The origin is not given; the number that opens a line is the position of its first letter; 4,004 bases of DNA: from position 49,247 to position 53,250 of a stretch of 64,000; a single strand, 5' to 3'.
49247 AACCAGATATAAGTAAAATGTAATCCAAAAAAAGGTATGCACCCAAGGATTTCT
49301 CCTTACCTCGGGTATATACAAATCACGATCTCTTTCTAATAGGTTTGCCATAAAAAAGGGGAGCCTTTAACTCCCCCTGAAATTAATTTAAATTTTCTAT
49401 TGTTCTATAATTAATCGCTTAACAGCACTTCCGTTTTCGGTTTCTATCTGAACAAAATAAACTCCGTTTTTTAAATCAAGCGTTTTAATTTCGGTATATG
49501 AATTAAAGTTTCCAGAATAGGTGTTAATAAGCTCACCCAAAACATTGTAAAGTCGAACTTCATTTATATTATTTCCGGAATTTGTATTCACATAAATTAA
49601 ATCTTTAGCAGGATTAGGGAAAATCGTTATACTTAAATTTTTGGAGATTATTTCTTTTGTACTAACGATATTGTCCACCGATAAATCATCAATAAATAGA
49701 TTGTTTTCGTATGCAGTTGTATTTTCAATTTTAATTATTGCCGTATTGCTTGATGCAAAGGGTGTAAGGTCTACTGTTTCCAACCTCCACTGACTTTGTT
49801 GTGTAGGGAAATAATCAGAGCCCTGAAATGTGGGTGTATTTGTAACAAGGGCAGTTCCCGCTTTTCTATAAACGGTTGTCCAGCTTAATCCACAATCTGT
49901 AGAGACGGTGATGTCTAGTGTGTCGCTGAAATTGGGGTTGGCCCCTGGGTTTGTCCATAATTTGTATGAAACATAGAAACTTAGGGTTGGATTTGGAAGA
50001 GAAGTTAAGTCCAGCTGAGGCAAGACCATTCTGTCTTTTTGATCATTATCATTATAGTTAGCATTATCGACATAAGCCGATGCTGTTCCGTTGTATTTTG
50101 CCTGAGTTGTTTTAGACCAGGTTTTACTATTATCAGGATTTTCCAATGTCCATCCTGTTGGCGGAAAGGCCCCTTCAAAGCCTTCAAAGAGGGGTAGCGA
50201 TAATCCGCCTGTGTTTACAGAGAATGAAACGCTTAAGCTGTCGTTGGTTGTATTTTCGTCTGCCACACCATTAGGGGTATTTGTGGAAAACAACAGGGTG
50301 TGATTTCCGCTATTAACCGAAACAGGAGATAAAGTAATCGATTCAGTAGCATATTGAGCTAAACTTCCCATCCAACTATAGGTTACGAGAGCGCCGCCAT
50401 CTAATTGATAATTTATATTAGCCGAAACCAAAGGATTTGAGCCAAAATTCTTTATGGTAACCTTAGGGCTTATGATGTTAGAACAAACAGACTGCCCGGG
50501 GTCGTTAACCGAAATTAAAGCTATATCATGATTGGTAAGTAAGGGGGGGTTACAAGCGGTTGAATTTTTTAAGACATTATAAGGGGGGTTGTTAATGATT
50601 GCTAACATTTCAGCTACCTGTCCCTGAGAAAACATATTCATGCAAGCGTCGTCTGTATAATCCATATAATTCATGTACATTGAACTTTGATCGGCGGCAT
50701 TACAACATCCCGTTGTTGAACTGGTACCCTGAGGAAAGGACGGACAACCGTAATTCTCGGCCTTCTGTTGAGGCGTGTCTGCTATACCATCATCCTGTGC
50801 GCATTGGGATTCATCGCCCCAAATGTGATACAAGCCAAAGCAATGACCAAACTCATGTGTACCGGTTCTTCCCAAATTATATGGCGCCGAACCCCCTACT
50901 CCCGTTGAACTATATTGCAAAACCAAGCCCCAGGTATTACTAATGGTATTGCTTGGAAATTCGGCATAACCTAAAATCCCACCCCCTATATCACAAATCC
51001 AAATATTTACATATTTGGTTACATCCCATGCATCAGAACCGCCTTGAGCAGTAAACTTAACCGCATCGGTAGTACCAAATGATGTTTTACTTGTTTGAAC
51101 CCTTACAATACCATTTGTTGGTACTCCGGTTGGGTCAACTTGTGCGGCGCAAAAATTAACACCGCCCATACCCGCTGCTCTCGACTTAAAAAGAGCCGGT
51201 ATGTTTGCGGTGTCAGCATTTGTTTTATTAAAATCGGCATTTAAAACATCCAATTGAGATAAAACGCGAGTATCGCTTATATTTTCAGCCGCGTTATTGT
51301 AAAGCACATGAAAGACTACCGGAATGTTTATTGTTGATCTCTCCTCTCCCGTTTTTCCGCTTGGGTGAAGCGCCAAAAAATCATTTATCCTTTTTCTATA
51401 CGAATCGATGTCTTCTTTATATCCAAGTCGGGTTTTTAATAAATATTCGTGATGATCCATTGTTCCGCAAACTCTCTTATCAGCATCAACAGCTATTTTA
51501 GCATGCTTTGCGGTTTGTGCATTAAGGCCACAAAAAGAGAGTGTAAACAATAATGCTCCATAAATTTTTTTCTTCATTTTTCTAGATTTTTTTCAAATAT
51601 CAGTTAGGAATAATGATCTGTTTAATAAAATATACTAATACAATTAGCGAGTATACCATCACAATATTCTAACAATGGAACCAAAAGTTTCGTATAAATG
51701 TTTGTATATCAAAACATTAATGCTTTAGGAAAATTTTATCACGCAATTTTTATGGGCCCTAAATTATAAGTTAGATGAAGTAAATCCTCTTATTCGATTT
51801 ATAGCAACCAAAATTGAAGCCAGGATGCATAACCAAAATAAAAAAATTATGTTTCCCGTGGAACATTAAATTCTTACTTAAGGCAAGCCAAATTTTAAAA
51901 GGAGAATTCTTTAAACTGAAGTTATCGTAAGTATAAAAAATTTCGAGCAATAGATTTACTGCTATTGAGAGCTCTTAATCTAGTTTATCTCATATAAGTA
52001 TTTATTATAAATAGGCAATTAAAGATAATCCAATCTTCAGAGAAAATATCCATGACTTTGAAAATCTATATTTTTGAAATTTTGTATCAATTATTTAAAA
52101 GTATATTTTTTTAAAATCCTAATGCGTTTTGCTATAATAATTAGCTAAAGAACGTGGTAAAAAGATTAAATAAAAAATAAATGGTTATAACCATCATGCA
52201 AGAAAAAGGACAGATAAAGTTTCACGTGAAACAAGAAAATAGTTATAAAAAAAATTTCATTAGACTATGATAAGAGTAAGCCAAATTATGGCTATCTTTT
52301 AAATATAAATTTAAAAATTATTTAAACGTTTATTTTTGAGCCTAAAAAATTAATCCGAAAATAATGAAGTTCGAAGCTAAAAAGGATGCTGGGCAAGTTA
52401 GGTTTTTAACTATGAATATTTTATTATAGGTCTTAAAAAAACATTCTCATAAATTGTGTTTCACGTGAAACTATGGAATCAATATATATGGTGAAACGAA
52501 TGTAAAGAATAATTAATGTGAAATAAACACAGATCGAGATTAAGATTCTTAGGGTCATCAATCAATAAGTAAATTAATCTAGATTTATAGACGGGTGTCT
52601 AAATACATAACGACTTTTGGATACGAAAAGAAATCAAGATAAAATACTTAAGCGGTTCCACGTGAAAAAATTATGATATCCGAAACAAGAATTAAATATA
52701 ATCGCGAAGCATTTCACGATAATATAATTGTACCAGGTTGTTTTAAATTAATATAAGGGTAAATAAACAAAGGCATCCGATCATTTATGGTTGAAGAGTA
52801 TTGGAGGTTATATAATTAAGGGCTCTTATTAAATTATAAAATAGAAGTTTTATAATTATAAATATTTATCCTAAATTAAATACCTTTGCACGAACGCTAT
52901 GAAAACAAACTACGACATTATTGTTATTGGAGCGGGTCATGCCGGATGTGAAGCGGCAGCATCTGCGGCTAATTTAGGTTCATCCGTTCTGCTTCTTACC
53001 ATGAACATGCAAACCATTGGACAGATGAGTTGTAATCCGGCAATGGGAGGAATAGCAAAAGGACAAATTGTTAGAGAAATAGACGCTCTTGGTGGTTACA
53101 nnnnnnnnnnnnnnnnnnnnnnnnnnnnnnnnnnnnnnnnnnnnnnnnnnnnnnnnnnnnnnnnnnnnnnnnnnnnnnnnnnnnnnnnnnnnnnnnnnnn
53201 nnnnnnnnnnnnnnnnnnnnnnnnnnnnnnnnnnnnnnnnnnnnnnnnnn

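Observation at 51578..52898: A 1.3-kb ORF-free AT-rich region upstream of mnmG carries the perfect palindrome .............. twice, plus degenerate copies.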

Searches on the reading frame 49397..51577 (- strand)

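Call 11: search_protein_families(library=pfam, proteins=[window:49397-51577:-])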
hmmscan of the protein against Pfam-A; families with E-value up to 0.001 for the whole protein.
window:49397-51577:- (726 aa): 4 families
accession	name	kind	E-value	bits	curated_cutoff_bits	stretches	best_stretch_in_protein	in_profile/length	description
PF05572.19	Peptidase_M43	-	1.1e-17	64.8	23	1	181-328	9-151/152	Pregnancy-associated plasma protein-A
PF18962.6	Por_Secre_tail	-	7.3e-15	55.5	27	1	652-724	1-75/75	Secretion system C-terminal sorting domain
PF21471.3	Reelin_subrepeat-B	-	0.00019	21.7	27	0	514-632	23-124/127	Reelin subrepeat B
PF07705.17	CARDB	-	0.00039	21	22.7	1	367-449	19-100/101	CARDB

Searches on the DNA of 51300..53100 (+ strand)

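Call 33: search_rna_families(source=window, start=51300, end=53100, threshold=evalue, max_evalue=1)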
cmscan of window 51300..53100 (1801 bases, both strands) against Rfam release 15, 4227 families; matches with E-value up to 1: 0.
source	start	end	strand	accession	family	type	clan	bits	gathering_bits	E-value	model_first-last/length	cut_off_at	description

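Call 58: search_dna_similar(query=window:51578-52898:+, collection=plasmids, mode=distant, max_rows=8)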
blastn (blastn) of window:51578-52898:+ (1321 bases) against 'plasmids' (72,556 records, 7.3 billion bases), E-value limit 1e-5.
No match.

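Call 59: search_dna_similar(query=window:51578-52898:+, collection=phages, mode=distant, max_rows=8)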
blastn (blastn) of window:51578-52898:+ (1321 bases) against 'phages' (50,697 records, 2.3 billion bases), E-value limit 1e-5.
No match.
